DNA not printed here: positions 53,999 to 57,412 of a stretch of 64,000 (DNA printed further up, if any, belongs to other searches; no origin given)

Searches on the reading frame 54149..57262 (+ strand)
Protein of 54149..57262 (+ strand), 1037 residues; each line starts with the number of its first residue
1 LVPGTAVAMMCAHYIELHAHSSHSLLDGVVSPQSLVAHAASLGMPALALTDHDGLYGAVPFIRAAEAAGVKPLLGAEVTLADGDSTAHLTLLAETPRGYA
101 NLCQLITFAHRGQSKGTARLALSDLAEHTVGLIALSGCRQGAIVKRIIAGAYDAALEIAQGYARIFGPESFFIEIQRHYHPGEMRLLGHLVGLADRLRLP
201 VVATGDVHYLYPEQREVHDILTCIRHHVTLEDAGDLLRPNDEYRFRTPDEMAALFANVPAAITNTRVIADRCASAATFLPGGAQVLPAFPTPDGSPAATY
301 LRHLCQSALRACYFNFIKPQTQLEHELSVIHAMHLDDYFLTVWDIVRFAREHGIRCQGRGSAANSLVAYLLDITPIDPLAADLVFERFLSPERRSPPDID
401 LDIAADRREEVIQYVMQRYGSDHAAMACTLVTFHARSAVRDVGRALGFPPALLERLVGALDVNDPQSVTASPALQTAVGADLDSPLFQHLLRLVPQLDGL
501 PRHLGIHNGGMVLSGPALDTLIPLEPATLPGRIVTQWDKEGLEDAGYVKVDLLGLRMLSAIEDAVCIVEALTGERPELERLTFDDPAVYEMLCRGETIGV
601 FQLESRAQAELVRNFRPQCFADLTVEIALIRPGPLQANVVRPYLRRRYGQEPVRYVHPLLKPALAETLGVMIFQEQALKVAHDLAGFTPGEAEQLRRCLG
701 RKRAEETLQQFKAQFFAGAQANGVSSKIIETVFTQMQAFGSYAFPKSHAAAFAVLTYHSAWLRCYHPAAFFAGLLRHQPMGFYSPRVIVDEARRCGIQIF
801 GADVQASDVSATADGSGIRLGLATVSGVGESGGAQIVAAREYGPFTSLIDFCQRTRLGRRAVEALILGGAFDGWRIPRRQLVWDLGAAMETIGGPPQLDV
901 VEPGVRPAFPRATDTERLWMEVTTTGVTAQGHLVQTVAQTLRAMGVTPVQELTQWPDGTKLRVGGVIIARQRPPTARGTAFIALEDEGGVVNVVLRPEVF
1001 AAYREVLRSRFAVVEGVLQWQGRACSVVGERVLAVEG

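Call 72: search_protein_families(library=pfam, proteins=[window:54149-57262:+], max_evalue=0.00001)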
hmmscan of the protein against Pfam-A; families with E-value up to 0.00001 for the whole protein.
window:54149-57262:+ (1037 aa): 4 families
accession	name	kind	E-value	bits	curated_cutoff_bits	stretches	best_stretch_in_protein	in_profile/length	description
PF07733.18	DNA_pol3_alpha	-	4.9e-79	266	23.9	1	300-554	2-260/260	Bacterial DNA polymerase III alpha NTPase domain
PF17657.6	DNA_pol3_finger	-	9.3e-52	175.2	22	1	557-723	1-166/166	Bacterial DNA polymerase III alpha subunit finger domain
PF02811.25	PHP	-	3.7e-42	144.9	26.4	1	16-178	1-164/164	PHP domain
PF14579.12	HHH_6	-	2.5e-21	76.1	25.6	1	796-881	1-90/90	Helix-hairpin-helix motif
